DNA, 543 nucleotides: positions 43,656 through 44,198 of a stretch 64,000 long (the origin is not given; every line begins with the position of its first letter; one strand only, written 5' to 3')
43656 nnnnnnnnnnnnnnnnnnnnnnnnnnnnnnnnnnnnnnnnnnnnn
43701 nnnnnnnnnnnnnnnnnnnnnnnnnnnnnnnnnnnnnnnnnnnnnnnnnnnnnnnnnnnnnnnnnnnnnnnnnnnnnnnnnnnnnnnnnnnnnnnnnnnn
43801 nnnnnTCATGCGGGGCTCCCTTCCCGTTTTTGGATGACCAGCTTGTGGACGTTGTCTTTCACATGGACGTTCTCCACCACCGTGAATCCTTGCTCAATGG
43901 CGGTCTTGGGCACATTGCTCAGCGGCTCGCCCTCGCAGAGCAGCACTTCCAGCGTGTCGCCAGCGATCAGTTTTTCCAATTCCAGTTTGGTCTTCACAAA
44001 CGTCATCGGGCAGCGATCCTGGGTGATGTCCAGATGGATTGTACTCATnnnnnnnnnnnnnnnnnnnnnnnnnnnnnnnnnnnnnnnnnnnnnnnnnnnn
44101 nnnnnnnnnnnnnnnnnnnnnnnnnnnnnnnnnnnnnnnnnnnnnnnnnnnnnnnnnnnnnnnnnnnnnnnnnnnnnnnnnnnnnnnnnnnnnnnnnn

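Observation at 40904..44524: Protein-thiocarboxylate (HcyS/HcyF/HcyD-like) homocysteine pathway linked to TusA and DsrE sulfur-relay genes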

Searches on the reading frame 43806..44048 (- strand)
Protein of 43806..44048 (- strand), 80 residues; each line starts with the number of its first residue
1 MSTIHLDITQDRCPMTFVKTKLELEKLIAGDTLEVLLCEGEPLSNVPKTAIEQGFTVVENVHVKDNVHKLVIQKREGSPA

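Call 3: search_protein_families(library=pfam, proteins=[window:43806-44048:-])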
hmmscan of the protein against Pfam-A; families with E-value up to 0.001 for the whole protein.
window:43806-44048:- (80 aa): 1 family
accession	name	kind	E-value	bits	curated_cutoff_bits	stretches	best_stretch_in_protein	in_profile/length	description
PF01206.22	TusA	-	3.2e-16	59.4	28.6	1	5-74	2-70/70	Sulfurtransferase TusA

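Call 17: search_protein_families(library=ncbifam, proteins=[window:43806-44048:-], max_evalue=0.001)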
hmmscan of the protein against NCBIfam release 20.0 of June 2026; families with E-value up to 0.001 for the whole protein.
window:43806-44048:- (80 aa): 3 families
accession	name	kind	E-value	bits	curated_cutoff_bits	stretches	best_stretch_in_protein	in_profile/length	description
NF008242.0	PRK11018.1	equivalog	2.1e-08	33.7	79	1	3-73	8-77/78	sulfurtransferase-like selenium metabolism protein YedF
NF041048.1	TusA_like_YeeD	exception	5.7e-05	22.7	147.5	1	6-74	4-72/72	thiosulfate utilization sulfurtransferase TsuB/YeeD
TIGR03527.1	selenium_YedF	equivalog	0.00053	19.9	110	1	7-75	2-69/194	sulfurtransferase-like selenium metabolism protein YedF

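Call 40: search_solved_structures(query=window:43806-44048:-, max_evalue=0.01, show_alignments=2)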
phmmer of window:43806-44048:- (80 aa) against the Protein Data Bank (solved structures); distinct sequences matched with E-value up to 0.01: 2.
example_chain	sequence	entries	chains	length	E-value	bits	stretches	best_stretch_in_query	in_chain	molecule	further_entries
1jdq_A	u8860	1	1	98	0.0059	19.9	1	4-72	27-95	HYPOTHETICAL PROTEIN TM0983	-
1je3_A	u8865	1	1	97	0.0068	19.8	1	5-60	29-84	HYPOTHETICAL 8.6 KDA PROTEIN IN AMYA-FLIE INTERGENIC REGION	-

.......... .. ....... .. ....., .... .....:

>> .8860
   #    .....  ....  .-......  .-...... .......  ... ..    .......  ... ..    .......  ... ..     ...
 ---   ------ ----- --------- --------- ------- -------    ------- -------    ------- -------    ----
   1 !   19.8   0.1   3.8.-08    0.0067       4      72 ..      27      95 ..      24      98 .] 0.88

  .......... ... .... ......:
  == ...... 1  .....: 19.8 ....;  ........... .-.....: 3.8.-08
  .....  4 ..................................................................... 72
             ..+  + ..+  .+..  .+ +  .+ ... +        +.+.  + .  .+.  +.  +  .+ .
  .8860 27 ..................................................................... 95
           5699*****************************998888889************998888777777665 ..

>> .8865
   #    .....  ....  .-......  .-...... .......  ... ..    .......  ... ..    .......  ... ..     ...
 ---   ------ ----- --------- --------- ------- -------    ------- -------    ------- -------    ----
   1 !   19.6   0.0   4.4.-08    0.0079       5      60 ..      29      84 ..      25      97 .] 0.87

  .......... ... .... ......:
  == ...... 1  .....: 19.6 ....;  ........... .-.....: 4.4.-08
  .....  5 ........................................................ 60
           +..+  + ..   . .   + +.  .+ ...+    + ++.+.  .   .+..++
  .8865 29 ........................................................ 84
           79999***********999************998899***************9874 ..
